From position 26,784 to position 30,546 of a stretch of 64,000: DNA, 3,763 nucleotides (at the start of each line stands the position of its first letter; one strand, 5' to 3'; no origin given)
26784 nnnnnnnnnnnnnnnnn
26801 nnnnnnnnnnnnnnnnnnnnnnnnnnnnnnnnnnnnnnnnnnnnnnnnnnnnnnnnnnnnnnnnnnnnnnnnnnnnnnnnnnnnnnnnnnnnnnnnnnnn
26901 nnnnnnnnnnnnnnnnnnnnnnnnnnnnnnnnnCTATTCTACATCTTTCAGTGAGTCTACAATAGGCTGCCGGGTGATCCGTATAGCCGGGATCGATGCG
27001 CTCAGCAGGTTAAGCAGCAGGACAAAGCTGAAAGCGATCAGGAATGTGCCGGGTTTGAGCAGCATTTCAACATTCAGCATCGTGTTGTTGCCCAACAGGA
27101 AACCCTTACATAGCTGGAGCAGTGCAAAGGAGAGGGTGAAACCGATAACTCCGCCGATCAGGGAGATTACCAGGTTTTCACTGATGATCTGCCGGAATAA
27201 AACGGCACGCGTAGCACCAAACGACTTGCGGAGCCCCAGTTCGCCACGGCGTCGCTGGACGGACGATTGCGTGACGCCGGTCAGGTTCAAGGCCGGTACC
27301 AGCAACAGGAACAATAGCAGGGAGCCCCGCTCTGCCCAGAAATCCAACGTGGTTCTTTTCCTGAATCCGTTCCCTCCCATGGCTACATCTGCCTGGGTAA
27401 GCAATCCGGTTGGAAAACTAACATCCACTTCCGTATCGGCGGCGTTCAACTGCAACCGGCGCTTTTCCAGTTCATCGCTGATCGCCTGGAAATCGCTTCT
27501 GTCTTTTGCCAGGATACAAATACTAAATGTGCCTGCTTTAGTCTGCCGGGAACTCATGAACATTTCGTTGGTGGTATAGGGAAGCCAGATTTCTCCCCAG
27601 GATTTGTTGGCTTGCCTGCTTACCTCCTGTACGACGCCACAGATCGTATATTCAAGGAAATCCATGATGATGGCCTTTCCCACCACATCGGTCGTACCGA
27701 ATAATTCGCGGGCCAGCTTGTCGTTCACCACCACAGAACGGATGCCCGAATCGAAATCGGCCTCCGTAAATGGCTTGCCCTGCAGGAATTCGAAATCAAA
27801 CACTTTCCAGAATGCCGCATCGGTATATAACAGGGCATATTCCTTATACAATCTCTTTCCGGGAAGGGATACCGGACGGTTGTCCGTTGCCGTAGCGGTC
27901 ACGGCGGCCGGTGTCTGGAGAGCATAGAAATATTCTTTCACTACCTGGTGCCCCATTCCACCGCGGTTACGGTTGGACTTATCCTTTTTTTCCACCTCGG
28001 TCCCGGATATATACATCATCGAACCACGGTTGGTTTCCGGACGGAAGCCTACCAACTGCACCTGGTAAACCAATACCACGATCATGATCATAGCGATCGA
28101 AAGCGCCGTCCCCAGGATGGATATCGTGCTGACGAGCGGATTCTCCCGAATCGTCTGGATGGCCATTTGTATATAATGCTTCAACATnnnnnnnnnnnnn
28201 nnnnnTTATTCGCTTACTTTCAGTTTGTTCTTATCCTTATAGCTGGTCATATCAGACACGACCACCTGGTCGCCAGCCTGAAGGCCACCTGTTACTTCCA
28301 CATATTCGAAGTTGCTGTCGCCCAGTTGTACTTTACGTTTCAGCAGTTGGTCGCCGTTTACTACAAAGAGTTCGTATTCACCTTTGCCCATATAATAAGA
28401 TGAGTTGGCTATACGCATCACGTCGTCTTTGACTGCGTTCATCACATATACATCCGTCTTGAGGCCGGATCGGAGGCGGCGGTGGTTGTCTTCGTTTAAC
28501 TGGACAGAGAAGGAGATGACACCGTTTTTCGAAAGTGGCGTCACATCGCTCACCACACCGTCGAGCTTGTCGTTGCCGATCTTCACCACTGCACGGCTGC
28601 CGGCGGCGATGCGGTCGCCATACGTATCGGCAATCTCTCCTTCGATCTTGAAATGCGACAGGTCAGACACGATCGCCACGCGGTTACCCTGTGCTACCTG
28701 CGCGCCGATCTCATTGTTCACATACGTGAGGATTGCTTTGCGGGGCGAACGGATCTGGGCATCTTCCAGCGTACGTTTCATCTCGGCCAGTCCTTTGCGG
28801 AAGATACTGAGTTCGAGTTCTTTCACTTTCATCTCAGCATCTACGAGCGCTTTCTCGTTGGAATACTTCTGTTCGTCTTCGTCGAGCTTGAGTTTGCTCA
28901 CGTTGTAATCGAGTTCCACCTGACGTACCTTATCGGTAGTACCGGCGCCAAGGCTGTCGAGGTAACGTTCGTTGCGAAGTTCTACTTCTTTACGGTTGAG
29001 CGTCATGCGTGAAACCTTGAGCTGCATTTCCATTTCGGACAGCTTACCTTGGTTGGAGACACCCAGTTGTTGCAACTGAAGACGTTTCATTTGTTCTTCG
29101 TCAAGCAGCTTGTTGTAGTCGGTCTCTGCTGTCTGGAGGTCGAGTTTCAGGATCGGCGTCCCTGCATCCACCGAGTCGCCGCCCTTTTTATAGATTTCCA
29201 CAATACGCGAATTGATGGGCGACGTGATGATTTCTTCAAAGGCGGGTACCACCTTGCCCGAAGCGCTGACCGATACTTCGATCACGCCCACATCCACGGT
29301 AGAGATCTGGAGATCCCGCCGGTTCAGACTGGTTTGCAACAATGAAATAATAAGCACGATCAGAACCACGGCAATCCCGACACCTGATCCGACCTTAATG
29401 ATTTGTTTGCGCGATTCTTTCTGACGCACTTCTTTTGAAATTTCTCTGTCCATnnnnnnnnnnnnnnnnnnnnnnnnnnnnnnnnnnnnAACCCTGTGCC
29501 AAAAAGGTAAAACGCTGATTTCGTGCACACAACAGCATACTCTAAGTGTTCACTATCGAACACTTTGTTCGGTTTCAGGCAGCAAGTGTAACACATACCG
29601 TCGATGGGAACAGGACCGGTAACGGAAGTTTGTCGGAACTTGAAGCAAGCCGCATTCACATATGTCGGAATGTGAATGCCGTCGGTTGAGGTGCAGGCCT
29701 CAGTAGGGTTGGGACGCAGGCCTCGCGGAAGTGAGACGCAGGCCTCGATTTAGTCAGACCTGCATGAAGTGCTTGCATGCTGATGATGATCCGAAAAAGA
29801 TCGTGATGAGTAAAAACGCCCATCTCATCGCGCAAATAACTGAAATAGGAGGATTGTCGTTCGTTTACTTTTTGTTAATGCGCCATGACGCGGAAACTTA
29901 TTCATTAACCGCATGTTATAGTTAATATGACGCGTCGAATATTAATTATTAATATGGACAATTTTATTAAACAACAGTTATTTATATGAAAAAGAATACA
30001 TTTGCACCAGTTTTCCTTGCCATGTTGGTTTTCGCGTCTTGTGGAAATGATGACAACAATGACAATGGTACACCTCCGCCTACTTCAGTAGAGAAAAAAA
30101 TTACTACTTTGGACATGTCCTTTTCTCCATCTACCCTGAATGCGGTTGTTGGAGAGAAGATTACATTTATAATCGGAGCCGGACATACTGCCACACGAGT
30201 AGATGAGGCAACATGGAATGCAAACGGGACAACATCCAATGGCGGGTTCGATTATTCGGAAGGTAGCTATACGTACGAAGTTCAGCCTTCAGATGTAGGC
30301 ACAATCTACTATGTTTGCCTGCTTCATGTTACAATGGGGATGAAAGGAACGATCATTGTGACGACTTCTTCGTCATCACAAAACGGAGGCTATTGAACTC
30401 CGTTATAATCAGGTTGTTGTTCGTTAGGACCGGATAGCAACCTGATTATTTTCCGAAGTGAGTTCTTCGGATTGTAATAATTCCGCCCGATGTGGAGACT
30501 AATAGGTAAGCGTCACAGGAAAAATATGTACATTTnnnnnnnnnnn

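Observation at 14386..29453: Ten FtsX/MacB-type permease genes share one ATPase and one HlyD adaptor in a single 15-kb operon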

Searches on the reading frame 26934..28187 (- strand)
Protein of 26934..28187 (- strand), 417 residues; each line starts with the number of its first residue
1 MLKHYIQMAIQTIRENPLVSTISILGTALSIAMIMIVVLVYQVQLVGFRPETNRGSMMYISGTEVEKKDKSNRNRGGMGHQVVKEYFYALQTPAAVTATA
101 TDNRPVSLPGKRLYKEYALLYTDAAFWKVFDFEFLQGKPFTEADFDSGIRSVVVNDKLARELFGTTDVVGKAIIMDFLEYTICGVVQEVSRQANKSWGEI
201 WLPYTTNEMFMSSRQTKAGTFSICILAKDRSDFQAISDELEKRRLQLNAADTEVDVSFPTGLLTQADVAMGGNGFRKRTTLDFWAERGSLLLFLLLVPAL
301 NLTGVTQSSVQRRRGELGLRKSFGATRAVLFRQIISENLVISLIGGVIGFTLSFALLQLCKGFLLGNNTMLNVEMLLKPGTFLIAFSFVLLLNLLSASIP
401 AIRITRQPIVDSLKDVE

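Call 4: search_protein_families(library=pfam, proteins=[window:26934-28187:-], max_evalue=0.01)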
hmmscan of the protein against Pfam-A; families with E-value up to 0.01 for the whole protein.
window:26934-28187:- (417 aa): 2 families
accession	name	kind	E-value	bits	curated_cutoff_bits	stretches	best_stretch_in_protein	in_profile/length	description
PF12704.14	MacB_PCD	-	1.6e-25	91.1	27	1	20-242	1-206/207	MacB-like periplasmic core domain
PF02687.27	FtsX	-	4.1e-17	62.8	25.5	1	290-409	3-120/120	FtsX-like permease C-terminal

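Call 42: search_solved_structures(query=window:26934-28187:-, max_evalue=0.01)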
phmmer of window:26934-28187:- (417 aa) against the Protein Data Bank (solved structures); distinct sequences matched with E-value up to 0.01: 10.
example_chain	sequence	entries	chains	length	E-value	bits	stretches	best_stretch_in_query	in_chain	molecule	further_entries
5xu1_M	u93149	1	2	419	2.8e-14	56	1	129-406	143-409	ABC transporter permeae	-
5nik_J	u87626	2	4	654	1e-10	44.3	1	123-413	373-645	Macrolide export ATP-binding/permease protein MacB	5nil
5lil_A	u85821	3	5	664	1e-08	37.7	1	289-403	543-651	Macrolide export ATP-binding/permease protein MacB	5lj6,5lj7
5gko_A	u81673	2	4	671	3.1e-08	36.1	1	126-370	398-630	Macrolide export ATP-binding/permease protein MacB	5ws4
5f9q_A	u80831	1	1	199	3.7e-06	29.2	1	125-206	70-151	Macrolide export ATP-binding/permease protein YknZ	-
5lj8_A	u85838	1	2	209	2.8e-05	26.4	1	125-214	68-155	Macrolide export ATP-binding/permease protein MacB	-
9qgy_M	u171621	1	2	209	2.8e-05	26.4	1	125-214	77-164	Macrolide export ATP-binding/permease protein MacB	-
5c59_A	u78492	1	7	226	3.2e-05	26.1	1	125-214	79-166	Macrolide export ATP-binding/permease protein MacB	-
9o9x_C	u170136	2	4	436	0.002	20.2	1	295-359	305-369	ABC transporter permease YtrF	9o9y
3ftj_A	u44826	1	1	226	0.0039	19.3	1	106-206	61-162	Macrolide export ATP-binding/permease protein macB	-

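Call 46: find_homologous_proteins(query=window:26934-28187:-, max_evalue=0.00001)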
Query window:26934-28187:- (417 aa): 789 proteins with E <= 0.00001 among 8000 candidates; the best 120 are listed.
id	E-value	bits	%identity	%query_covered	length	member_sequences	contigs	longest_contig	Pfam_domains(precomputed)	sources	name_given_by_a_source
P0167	7.1e-253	856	92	100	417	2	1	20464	PF02687.28,PF12704.15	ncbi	-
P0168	3.2e-197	673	73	100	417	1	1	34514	PF02687.28,PF12704.15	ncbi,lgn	-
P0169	2.3e-170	585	64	100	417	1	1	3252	PF02687.28,PF12704.15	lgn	-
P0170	3.5e-160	551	60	100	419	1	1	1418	PF02687.28,PF12704.15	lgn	-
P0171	2.2e-157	542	63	98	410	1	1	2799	PF02687.28,PF12704.15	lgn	-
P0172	3.0e-156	538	61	100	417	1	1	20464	PF02687.28,PF12704.15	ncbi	-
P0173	4.1e-156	538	59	100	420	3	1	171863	PF02687.28,PF12704.15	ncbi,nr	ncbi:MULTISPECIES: ABC transporter permease [unclassified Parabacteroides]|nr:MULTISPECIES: ABC tran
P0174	5.3e-155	534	60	100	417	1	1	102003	PF02687.28,PF12704.15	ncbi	-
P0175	3.2e-151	522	58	100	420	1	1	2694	PF02687.28,PF12704.15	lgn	-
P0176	1.2e-149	516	56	100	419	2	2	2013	PF02687.28,PF12704.15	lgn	-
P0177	1.5e-143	496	54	100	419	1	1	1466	PF02687.28,PF12704.15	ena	-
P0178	5.2e-143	495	54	100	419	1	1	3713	PF02687.28,PF12704.15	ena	-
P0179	1.6e-142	493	54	100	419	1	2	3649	PF02687.28,PF12704.15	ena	-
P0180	1.9e-142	493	54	100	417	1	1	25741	PF02687.28,PF12704.15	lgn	-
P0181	2.0e-142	493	54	100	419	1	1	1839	PF02687.28,PF12704.15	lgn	-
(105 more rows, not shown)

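Call 61: predict_structure(alignment_id=A2)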
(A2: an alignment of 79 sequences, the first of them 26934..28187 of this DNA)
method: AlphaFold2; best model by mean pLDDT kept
length: 417 residues; sequences in the alignment: 79
mean_pLDDT: 86.0   pTM: 0.77
mean pLDDT of the five models: 86.0, 83.0, 82.4, 81.0, 80.8
residues with pLDDT >= 90: 169; 70-90: 234; 50-70: 13; < 50: 1
segments of 3 or more residues with pLDDT < 50: none
pLDDT, mean of each block of 10 residues (from residue 1): 74 76 84 84 84 91 91 90 94 95 91 88 95 94 93 95 94 93 94 90 93 85 95 95 94 91 88 83 80 79 76 75 81 83 86 86 72 75 79 80 78 61
secondary structure, 60 per line:
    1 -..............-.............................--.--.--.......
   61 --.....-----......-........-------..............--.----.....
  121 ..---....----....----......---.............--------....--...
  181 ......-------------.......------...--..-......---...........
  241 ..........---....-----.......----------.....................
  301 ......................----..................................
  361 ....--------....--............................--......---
elements in order: H2-15 H17-45 E57-60 E63-67 E73-78 H80-87 E95-108 E116-122 H126-129 E134-137 H142-147 E151-155 H156-163 E172-175 E178-186 E200-203 E221-226 H230-250 E254-257 H265-269 H280-322 H327-364 H373-376 H379-406 H409-414

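Call 65: fold_search(model_id=the predicted structure, library=pdb)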
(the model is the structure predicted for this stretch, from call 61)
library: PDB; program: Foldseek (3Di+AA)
matches with E <= 10: 218; with E <= 0.001: 53
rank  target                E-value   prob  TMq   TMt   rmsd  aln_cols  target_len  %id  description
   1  5lil_A                3.0e-18  1.00  0.43  0.31  11.0       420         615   18  Structure of Aggregatibacter actinomycetemcomitans MacB bound to ATPyS (P21) (released 2017-11-15)
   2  5gko_A                6.5e-18  1.00  0.55  0.39   7.4       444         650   17  Crystal structure of tripartite-type ABC transporter, MacB from Acinetobacter baumannii (released 2017-11-15)
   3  5lil_B                9.2e-18  1.00  0.41  0.31  10.8       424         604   18  Structure of Aggregatibacter actinomycetemcomitans MacB bound to ATPyS (P21) (released 2017-11-15)
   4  5lj7_B                1.5e-17  1.00  0.42  0.31  10.5       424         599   18  Structure of Aggregatibacter actinomycetemcomitans MacB bound to ATP (P21) (released 2017-11-15)
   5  5xu1_M                3.1e-17  1.00  0.54  0.57   7.2       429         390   17  Structure of a non-canonical ABC transporter from Streptococcus pneumoniae R6 (released 2018-01-24)
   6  5lj6                  1.7e-16  1.00  0.43  0.32  10.2       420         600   18  Structure of Aggregatibacter actinomycetemcomitans MacB bound to ATPyS (P6522) (released 2017-11-15)
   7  5nik_J                1.9e-16  1.00  0.48  0.35   8.8       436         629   18  Structure of the MacAB-TolC ABC-type tripartite multidrug efflux pump (released 2017-05-24)
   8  5lj7_A                2.6e-15  1.00  0.43  0.32  10.6       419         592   18  Structure of Aggregatibacter actinomycetemcomitans MacB bound to ATP (P21) (released 2017-11-15)
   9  5xu1_S                9.0e-15  1.00  0.46  0.49   9.1       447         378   17  Structure of a non-canonical ABC transporter from Streptococcus pneumoniae R6 (released 2018-01-24)
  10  9rlc_E                2.9e-11  1.00  0.48  0.48   8.5       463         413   14  LolCDE complex with Lpp lipoprotein (released 2026-01-21)
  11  9rld_E                3.1e-11  1.00  0.45  0.45   8.9       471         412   14  LolCDE complex with Lpp lipoprotein (released 2026-01-21)
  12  7w78_B                3.4e-11  1.00  0.55  0.64   6.9       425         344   13  Heme exporter HrtBA in complex with Mg-AMPPNP (released 2022-06-22)
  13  7w7a_B                1.5e-10  1.00  0.56  0.66   6.5       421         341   13  Heme exporter in complex with Mn-containing protoporphyrin IX, Mn-anomalous data (released 2022-06-22)
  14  9xro_E                3.6e-10  1.00  0.43  0.46   9.1       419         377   14  LolCDE in complex with SMT-738_3 (released 2026-03-18)
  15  7w7a_D                3.8e-10  1.00  0.54  0.64   6.8       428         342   13  Heme exporter in complex with Mn-containing protoporphyrin IX, Mn-anomalous data (released 2022-06-22)
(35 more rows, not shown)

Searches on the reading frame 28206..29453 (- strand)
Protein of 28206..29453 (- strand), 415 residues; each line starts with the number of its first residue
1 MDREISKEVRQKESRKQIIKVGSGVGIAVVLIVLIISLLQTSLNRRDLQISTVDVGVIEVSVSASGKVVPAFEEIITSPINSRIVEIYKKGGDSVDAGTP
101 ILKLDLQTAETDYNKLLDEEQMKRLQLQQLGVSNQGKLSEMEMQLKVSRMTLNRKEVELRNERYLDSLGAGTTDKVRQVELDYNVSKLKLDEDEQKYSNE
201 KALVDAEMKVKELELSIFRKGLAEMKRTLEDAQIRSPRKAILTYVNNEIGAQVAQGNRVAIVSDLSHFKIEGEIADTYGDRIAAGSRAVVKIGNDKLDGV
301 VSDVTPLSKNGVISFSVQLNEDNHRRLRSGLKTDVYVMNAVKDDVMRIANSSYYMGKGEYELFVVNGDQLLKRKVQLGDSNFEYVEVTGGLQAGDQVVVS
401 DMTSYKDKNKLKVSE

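Call 6: search_protein_families(library=pfam, proteins=[window:28206-29453:-], max_evalue=0.001)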
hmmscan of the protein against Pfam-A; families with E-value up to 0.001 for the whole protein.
window:28206-29453:- (415 aa): 2 families
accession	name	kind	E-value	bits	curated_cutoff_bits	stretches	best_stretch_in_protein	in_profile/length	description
PF13437.12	HlyD_3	-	8.7e-11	43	22.2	1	233-327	1-103/106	HlyD family secretion protein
PF16576.10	HlyD_D23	-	1.7e-06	27.9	30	1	75-309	21-189/214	Barrel-sandwich domain of CusB or HlyD membrane-fusion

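Call 7: search_protein_families(library=ncbifam, proteins=[window:28206-29453:-], max_evalue=0.001)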
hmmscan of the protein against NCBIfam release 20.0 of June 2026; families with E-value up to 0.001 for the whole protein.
window:28206-29453:- (415 aa): 10 families
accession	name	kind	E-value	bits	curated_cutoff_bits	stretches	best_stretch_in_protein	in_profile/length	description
TIGR01730.1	RND_mfp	subfamily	1.2e-24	86.9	94.9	2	200-413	101-321/322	efflux RND transporter periplasmic adaptor subunit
TIGR00999.1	8a0102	subfamily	1.7e-22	79.8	319.3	1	193-401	57-266/271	CzcB/NccB family metal efflux transporter periplasmic adaptor subunit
NF038010.1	ABC_adapt_DarC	equivalog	4.2e-21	75.1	450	1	5-410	2-413/417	darobactin export ABC transporter periplasmic adaptor subunit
TIGR01843.1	type_I_hlyD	subfamily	4.4e-11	42.4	208.65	1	56-159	25-129/422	HlyD family type I secretion periplasmic adaptor subunit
TIGR00998.1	8a0101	subfamily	5.5e-10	38.7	390.8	1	73-306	42-283/334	EmrA/EmrK family multidrug efflux transporter periplasmic adaptor subunit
NF045680.1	DiMtlExpIhpB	equivalog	1.4e-09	37.4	450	1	248-399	154-308/326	divalent metal ion exporter adaptor subunit IhpB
NF008606.0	PRK11578.1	equivalog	6.3e-08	32.1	342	1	47-404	35-367/371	macrolide transporter subunit MacA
TIGR02971.1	heterocyst_DevB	subfamily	4.9e-06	26.2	129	1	64-307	3-281/327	ABC exporter membrane fusion protein, DevB family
TIGR03794.1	NHLM_micro_HlyD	equivalog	3.1e-05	23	156.2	0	44-111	225-291/421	NHLP bacteriocin system secretion protein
NF011715.0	PRK15136.1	equivalog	9.1e-05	21.2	563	1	76-277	64-261/390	multidrug efflux MFS transporter periplasmic adaptor subunit EmrA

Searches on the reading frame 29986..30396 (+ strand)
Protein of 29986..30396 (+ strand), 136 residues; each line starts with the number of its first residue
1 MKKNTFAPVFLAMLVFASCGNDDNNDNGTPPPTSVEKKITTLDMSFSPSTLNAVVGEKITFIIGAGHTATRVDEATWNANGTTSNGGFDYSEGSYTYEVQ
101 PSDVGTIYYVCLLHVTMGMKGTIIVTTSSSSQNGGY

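Call 6: search_protein_families(library=pfam, proteins=[window:29986-30396:+], max_evalue=0.001)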
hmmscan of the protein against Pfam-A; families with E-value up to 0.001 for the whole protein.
window:29986-30396:+ (136 aa): 1 family
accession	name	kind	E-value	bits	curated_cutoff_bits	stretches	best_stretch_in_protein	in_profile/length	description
PF00127.26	Copper-bind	-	2.3e-06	28.4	21.2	1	35-125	3-98/99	Copper binding proteins, plastocyanin/azurin family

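Call 76: search_protein_families(library=ncbifam, proteins=[window:29986-30396:+], max_evalue=0.001)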
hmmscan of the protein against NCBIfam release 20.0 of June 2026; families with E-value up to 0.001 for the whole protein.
window:29986-30396:+ (136 aa): 5 families
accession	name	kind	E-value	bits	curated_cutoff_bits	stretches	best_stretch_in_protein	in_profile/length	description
TIGR03102.1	halo_cynanin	subfamily_domain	6.9e-06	26.1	93.8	1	43-125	36-114/115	halocyanin domain-containing protein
TIGR02656.1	cyanin_plasto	equivalog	7.2e-05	23.1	87.85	1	44-125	12-98/99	plastocyanin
TIGR02375.1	pseudoazurin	equivalog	0.00013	21.7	109.85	1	43-129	9-90/116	pseudoazurin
NF050142.1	PG1828_fam_lipo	equivalog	0.00021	21.9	50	1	1-43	1-42/59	PG1828 family lipoprotein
NF038041.1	fim_Mfa1_fam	subfamily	0.00024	20.4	130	1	2-105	1-108/495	Mfa1 family fimbria major subunit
